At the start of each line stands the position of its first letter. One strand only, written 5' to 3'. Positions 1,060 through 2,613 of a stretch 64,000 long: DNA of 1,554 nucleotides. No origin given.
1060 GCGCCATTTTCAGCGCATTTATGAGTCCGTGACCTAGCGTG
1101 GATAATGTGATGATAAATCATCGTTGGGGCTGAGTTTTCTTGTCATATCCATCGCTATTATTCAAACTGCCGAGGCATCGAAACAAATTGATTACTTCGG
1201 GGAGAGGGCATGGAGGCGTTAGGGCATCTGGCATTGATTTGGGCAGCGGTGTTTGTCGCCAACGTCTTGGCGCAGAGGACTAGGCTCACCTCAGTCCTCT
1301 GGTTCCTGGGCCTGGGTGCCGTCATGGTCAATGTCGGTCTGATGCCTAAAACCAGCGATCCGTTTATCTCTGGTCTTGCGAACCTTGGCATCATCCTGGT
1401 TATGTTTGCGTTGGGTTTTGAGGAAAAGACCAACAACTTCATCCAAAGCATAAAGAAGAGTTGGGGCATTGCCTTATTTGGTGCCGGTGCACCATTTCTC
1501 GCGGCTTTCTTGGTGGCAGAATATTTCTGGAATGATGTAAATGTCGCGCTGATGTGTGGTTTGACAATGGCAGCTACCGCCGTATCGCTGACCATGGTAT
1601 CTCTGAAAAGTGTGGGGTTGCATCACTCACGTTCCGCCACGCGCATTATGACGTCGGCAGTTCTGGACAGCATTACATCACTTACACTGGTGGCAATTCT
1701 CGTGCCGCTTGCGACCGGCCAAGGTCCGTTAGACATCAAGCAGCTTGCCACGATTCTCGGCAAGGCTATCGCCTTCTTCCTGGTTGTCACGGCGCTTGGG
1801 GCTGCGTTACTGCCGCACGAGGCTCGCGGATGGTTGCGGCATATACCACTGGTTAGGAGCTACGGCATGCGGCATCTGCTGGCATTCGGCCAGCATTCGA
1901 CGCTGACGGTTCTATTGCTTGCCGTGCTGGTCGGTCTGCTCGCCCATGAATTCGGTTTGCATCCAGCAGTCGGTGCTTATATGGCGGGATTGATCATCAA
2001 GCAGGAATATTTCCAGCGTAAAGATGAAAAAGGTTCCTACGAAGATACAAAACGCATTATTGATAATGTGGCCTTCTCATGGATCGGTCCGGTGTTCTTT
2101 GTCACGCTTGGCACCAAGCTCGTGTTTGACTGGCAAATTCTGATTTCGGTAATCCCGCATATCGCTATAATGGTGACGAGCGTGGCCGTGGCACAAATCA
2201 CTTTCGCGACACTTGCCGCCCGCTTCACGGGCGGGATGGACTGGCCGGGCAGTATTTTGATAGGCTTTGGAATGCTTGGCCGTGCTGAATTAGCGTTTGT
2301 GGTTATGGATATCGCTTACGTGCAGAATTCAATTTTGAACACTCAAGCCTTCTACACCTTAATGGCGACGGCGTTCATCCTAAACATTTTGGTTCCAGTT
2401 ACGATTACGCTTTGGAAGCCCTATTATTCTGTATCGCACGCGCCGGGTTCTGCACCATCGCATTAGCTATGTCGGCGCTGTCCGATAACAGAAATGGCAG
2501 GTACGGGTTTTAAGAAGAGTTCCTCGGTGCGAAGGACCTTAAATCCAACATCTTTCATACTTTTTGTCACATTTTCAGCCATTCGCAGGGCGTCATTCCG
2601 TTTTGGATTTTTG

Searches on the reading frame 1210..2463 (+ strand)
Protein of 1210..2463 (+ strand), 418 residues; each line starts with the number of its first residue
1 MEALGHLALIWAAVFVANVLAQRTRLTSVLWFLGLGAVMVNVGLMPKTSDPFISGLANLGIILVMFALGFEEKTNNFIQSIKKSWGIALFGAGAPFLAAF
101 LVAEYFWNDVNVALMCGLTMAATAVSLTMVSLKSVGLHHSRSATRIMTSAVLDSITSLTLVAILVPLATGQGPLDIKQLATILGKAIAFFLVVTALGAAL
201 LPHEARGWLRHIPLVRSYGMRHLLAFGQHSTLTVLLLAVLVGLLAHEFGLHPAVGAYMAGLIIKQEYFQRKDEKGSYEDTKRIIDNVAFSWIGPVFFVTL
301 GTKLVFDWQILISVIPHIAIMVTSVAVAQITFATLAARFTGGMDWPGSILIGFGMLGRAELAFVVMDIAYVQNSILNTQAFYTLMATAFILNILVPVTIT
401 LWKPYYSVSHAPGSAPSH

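Call 12: find_homologous_proteins(query=window:1210-2463:+)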
Query window:1210-2463:+ (418 aa): 2249 proteins with E <= 0.001 among 8000 candidates; the best 120 are listed.
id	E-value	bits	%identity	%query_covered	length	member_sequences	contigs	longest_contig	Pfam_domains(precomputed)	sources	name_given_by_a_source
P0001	7.4e-266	900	100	100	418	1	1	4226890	PF00999.27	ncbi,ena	-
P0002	1.4e-212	724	81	97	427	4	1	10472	PF00999.27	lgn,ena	-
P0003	4.2e-211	720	79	100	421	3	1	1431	PF00999.27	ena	-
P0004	1.1e-206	705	78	98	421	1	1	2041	PF00999.27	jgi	-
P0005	7.5e-206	702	76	100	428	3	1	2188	PF00999.27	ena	-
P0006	3.1e-204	697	77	99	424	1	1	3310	PF00999.27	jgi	-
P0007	1.5e-202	691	75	100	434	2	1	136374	PF00999.27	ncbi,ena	-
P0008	4.5e-202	690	76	100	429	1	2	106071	PF00999.27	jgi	jgi:Na+:H+ antiporter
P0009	1.6e-200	685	76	97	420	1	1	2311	PF00999.27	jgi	-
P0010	2.6e-199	681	72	100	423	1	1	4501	PF00999.27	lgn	-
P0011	5.3e-198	676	75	97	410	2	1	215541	PF00999.27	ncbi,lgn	-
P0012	9.0e-198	676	76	97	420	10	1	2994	PF00999.27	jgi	-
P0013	1.6e-197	675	75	97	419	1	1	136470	PF00999.27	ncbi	-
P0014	1.7e-197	675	75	97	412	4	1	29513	PF00999.27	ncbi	-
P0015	2.1e-196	671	74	99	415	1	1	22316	PF00999.27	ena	-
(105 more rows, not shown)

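Call 13: find_encoding_contigs(protein=P0001, flank=10000, max_places=3)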
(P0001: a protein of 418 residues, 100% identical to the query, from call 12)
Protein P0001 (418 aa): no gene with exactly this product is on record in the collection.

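Call 14: find_encoding_contigs(protein=P0002, flank=5000, max_places=3)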
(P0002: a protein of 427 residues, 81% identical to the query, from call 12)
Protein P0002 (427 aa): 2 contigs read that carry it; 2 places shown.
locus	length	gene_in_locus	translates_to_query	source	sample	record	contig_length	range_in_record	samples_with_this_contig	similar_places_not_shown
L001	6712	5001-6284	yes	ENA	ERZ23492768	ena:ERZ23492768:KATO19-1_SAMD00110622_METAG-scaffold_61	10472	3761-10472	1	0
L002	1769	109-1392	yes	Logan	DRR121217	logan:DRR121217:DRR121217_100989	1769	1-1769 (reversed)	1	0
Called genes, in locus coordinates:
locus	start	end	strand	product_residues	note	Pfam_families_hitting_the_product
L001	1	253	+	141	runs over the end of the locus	PF00582:Usp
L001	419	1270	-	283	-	PF05853:BKACE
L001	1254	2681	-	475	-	PF00202:Aminotran_3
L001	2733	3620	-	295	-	PF03976:PPK2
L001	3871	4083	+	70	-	-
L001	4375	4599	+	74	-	-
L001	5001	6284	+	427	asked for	PF00999:Na_H_Exchanger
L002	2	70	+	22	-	?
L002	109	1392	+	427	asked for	PF00999:Na_H_Exchanger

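Call 15: find_encoding_contigs(protein=P0007, flank=5000, max_places=3)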
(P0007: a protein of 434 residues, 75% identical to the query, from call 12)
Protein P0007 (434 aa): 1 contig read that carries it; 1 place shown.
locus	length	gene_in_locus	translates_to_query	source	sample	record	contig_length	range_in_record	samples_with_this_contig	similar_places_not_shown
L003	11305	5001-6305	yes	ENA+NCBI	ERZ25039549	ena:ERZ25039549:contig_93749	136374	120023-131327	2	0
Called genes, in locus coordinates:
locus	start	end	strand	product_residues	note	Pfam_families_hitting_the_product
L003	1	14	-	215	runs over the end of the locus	PF11964:SpoIIAA-like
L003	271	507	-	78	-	-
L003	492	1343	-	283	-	-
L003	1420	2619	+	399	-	PF01494:FAD_binding_3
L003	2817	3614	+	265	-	PF14099:Polysacc_lyase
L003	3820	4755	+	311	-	PF03411:Peptidase_M74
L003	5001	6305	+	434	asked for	PF00999:Na_H_Exchanger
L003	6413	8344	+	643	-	PF01315:Ald_Xan_dh_C, PF02738:MoCoBD_1, PF20256:MoCoBD_2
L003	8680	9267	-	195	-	PF13340:DUF4096, PF10604:Polyketide_cyc2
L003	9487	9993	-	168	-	-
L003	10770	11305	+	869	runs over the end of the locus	PF13191:AAA_16, PF13401:AAA_22 (weak), PF13424:TPR_12 (faint), PF00196:GerE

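Call 28: list_cluster_members(proteins=[P0001])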
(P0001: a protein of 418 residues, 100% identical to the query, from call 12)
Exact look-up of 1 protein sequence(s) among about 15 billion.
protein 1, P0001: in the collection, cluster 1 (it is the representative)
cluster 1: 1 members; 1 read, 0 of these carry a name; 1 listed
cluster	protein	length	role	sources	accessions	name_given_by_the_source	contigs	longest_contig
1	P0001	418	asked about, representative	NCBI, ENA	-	-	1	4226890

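Call 60: find_encoding_contigs(protein=P0008, flank=3000, max_places=2)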
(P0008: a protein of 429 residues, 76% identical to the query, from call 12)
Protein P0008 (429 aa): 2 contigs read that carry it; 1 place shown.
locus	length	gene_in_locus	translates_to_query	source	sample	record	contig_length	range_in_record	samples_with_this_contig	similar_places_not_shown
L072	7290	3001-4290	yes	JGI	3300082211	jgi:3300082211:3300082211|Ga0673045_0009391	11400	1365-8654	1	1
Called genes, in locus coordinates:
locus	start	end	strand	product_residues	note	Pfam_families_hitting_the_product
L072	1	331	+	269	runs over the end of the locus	PF25084:LbH_EIF2B (faint), PF25087:GMPPB_C, PF00132:Hexapep, PF13720:Acetyltransf_11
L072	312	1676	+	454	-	PF17930:LpxI_N, PF06230:LpxI_C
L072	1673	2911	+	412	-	PF02684:LpxB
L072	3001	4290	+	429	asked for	PF00999:Na_H_Exchanger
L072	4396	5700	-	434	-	PF00285:Citrate_synt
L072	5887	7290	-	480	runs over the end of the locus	PF00749:tRNA-synt_1c, PF19269:Anticodon_2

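Call 61: find_encoding_contigs(protein=P0011, flank=3000, max_places=2)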
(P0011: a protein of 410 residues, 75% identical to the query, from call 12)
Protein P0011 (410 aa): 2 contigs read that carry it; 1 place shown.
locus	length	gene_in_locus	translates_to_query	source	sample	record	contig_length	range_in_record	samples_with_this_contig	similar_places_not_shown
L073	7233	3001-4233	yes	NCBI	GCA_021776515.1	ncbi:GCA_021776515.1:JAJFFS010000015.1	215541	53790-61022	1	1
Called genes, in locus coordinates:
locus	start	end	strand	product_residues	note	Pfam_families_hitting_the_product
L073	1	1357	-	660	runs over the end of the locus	PF00289:Biotin_carb_N, PF01071:GARS_A (weak), PF02786:CPSase_L_D2, PF08443:RimK, PF07478:Dala_Dala_lig_C, PF02785:Biotin_carb_C, PF18140:PCC_BT, PF00364:Biotin_lipoyl, +1 more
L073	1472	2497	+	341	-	PF00150:Cellulase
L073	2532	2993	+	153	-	PF03625:DUF302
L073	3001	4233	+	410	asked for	PF00999:Na_H_Exchanger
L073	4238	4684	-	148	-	PF07885:Ion_trans_2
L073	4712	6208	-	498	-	PF01425:Amidase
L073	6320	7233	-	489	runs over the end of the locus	PF01425:Amidase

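Call 62: find_encoding_contigs(protein=P0006, flank=3000, max_places=2)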
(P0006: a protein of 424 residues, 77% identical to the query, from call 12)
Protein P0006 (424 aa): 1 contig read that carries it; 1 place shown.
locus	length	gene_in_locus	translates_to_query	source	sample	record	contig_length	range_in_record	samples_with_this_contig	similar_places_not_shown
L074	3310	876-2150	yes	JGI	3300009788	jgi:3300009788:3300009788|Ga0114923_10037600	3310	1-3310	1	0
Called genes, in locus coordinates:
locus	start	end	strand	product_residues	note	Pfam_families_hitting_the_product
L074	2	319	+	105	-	?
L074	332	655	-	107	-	PF13442:Cytochrome_CBB3 (weak), PF00034:Cytochrom_C (weak)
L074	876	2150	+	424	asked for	PF00999:Na_H_Exchanger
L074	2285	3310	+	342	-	?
